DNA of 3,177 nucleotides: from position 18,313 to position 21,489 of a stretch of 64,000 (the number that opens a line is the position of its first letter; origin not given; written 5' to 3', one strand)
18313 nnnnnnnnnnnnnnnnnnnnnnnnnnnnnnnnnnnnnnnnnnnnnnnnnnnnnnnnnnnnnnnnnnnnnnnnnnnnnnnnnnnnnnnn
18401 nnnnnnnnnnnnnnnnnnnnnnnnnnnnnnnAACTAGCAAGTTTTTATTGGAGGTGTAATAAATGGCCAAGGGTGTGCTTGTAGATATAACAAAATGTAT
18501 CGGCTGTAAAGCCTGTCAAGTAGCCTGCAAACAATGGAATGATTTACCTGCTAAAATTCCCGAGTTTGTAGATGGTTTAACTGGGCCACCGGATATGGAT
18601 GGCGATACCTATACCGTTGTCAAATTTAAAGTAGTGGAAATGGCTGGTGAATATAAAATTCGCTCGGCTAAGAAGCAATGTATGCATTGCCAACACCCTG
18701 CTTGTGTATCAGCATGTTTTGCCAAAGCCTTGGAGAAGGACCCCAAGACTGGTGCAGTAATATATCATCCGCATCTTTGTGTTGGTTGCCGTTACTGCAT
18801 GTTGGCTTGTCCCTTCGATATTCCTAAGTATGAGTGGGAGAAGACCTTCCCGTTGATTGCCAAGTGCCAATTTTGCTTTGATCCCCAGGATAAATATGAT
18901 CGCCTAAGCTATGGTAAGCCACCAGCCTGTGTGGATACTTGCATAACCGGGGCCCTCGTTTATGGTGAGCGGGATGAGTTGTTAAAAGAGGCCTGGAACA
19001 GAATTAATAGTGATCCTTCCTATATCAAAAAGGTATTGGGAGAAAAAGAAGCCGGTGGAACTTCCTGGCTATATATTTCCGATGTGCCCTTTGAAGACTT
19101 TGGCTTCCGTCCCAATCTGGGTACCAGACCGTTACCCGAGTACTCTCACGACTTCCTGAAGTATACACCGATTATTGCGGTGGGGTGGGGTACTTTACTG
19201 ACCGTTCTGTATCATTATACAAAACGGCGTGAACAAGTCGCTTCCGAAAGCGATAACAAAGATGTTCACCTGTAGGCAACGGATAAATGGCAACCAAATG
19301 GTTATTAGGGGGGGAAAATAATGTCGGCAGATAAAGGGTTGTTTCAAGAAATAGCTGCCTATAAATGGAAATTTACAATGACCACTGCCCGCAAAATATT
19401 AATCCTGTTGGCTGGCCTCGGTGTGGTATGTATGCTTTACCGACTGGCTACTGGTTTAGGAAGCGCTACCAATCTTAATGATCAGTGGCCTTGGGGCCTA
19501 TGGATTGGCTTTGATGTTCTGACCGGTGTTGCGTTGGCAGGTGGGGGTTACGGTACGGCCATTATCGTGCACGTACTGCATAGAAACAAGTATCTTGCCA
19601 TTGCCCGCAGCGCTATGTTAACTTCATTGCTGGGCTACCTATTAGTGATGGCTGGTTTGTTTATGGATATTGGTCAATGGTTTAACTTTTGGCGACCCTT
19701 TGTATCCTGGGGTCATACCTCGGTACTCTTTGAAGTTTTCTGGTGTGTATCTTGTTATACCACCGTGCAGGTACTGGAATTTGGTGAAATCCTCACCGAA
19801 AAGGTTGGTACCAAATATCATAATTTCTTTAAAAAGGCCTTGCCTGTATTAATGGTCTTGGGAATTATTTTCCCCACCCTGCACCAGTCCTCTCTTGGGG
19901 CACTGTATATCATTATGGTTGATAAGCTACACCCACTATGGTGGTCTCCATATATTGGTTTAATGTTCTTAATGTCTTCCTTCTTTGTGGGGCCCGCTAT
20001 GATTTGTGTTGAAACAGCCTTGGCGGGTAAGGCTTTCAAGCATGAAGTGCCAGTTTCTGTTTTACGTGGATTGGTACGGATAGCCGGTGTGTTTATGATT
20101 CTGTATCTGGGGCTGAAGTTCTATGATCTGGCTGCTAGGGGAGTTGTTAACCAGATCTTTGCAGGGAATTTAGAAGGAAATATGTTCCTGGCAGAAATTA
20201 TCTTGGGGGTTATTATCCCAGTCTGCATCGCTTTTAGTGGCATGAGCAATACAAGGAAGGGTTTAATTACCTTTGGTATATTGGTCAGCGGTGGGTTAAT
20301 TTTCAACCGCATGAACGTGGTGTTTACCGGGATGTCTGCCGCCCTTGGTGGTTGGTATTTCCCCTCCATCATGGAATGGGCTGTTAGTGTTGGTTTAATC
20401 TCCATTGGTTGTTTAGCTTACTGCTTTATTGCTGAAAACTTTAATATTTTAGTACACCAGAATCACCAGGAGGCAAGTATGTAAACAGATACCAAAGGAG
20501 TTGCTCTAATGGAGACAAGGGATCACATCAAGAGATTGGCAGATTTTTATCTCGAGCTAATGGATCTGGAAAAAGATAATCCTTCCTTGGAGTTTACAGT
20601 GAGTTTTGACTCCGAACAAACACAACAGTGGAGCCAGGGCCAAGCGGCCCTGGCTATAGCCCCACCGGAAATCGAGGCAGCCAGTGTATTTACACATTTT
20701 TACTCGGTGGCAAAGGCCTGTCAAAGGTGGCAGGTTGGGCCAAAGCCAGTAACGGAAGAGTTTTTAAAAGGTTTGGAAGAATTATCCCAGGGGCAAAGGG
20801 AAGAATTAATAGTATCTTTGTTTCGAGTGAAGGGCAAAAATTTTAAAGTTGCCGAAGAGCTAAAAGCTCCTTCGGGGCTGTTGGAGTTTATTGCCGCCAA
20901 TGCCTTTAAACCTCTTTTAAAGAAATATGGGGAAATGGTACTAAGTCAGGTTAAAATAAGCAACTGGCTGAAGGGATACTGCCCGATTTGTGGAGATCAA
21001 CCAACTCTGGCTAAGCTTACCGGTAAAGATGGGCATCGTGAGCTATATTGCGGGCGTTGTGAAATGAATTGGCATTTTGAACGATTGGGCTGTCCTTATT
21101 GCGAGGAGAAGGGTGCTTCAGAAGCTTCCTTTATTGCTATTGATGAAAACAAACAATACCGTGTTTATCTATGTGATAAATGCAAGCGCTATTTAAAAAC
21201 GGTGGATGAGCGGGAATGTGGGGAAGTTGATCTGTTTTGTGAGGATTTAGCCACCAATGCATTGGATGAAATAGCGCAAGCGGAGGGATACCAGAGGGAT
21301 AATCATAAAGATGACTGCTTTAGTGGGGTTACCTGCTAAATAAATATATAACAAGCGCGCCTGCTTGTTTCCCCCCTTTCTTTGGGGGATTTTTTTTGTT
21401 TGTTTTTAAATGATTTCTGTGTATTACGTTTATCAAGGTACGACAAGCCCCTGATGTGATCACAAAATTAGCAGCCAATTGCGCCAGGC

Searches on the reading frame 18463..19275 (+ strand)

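Call 5: search_protein_families(library=pfam, proteins=[window:18463-19275:+], max_evalue=0.01)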
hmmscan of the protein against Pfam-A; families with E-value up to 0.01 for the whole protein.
window:18463-19275:+ (270 aa): 9 families
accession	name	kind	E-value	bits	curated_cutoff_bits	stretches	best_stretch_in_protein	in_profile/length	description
PF13247.11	Fer4_11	-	6.3e-22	78.1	26.2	1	71-170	8-100/100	4Fe-4S dicluster domain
PF12838.12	Fer4_7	-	3.6e-11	43.8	27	2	72-120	1-52/52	4Fe-4S dicluster domain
PF13187.11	Fer4_9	-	8.2e-09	35.8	27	2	106-164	2-51/52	4Fe-4S dicluster domain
PF12797.12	Fer4_2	-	1.4e-07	31.5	24.5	2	4-23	2-21/22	4Fe-4S binding domain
PF13237.11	Fer4_10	-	6.7e-07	29.6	25.5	1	99-160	2-52/53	4Fe-4S dicluster domain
PF00037.32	Fer4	-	3.4e-06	27.1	21.1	1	100-120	2-22/24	4Fe-4S binding domain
PF14697.11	Fer4_21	-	3.2e-05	24.4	35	1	70-118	5-53/59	4Fe-4S dicluster domain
PF12837.12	Fer4_6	-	5.7e-05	23.3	25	1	103-120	6-23/24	4Fe-4S binding domain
PF12798.12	Fer4_3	-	0.007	17.6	27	0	106-120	1-15/15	4Fe-4S binding domain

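Call 48: search_protein_families(library=ncbifam, proteins=[window:18463-19275:+], max_evalue=0.00001)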
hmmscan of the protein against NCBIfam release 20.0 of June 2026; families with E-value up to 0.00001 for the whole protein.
window:18463-19275:+ (270 aa): 18 families
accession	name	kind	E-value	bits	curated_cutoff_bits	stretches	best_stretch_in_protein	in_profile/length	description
NF045715.1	sulf_resp_HmcB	equivalog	2e-83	280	420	1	2-268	36-297/307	sulfate respiration complex iron-sulfur protein HmcB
NF008134.0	PRK10882.1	equivalog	1.5e-65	221.4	263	1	3-255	39-318/329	hydrogenase 2 operon protein HybA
TIGR01582.1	FDH-beta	equivalog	6.3e-46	156.7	334.7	1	5-259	24-276/283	formate dehydrogenase subunit beta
TIGR02951.1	DMSO_dmsB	equivalog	2.9e-30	105.4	214.1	1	3-175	2-158/161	DMSO/selenate family reductase complex B subunit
TIGR03149.1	cyt_nit_nrfC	equivalog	3.8e-27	95.1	377.6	1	4-191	40-205/225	cytochrome c nitrite reductase Fe-S protein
NF038355.1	FDH3_beta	equivalog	1.8e-20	73.8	240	1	56-177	36-171/180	formate dehydrogenase FDH3 subunit beta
NF045797.1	DsrO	equivalog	2e-20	73.2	200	1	64-171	94-203/235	sulfate reduction electron transfer complex DsrMKJOP subunit DsrO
NF041782.1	mnquin_red_QrcC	equivalog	2.1e-20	73.4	400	1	4-126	2-121/239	menaquinone reductase iron-sulfur cluster-binding subunit QrcC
NF011569.0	PRK14993.1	equivalog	4.6e-19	68.8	416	1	4-170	45-188/244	tetrathionate reductase subunit TtrB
TIGR03478.1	DMSO_red_II_bet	subfamily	5e-17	61.8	480.7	1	71-172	129-222/321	DMSO reductase family type II enzyme, iron-sulfur subunit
NF041715.1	arsenate_red_ArrB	equivalog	1.3e-15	57.6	450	1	1-124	1-107/233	arsenate respiratory reductase iron-sulfur subunit ArrB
TIGR01660.1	narH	equivalog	9.8e-14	50.6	524.05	1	71-162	181-264/492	nitrate reductase subunit beta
NF007382.0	PRK09898.1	equivalog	3.3e-12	46.4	213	1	2-165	57-198/208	ferredoxin-like protein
NF009408.0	PRK12769.1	equivalog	2.2e-10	39.3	1003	1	1-179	1-156/659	formate-dependent uric acid utilization protein AegA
NF042979.1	EthbenzDh_ebdB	equivalog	2.3e-10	39.9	740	1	71-165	151-237/354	ethylbenzene dehydrogenase subunit beta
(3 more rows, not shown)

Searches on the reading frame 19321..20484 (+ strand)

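Call 5: search_protein_families(library=pfam, proteins=[window:19321-20484:+], max_evalue=0.01)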
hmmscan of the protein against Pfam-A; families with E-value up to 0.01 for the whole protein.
window:19321-20484:+ (387 aa): 1 family
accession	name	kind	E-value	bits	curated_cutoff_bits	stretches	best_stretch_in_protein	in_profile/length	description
PF03916.19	NrfD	-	4.9e-16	59.7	25.8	1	50-338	3-309/313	Polysulphide reductase, NrfD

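Call 48: search_protein_families(library=ncbifam, proteins=[window:19321-20484:+], max_evalue=0.00001)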
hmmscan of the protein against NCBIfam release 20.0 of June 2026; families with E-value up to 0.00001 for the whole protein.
window:19321-20484:+ (387 aa): 3 families
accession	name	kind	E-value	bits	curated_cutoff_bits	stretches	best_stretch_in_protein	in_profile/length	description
NF008133.1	PRK10881.1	equivalog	1.3e-77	261.8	450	1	20-377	12-374/377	Ni/Fe-hydrogenase cytochrome b subunit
NF045714.1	sulf_resp_HmcC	equivalog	2e-72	244.6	550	1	24-380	5-371/376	sulfate respiration complex protein HmcC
NF041784.1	mnquin_red_QrcD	equivalog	1.2e-26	93.9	570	1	17-367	17-391/408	menaquinone reductase integral membrane subunit QrcD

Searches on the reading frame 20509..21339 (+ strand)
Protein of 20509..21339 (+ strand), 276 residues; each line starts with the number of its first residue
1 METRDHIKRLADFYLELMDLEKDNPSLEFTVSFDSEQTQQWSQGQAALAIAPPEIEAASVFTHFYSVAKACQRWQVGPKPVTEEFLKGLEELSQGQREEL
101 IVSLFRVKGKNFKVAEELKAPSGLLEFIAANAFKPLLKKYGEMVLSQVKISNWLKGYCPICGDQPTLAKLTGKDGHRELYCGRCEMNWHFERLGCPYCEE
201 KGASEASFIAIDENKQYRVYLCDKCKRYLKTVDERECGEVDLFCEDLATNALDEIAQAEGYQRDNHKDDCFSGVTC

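Call 5: search_protein_families(library=pfam, proteins=[window:20509-21339:+], max_evalue=0.01)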
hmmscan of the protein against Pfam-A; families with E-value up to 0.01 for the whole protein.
window:20509-21339:+ (276 aa): 3 families
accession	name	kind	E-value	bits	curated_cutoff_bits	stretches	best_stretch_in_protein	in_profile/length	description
PF24859.1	FdhE_central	-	6.9e-09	36.1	27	1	157-192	1-39/39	FdhE, central domain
PF24860.1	FdhE_C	-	1.9e-07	31.6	27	1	195-265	3-77/82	FdhE, C-terminal domain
PF07191.17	Zn_ribbon_6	-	0.0075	16.7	25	0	181-246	3-54/67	Double zinc ribbon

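Call 48: search_protein_families(library=ncbifam, proteins=[window:20509-21339:+], max_evalue=0.00001)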
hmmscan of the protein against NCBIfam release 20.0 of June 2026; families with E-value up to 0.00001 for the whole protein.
window:20509-21339:+ (276 aa): 2 families
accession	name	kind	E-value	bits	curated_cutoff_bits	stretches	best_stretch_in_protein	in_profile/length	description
TIGR01562.1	FdhE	equivalog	2.9e-17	63.2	187.65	1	151-265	178-298/305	formate dehydrogenase accessory protein FdhE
NF002925.0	PRK03564.1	equivalog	1.2e-15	58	426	1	155-264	187-297/309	formate dehydrogenase accessory protein FdhE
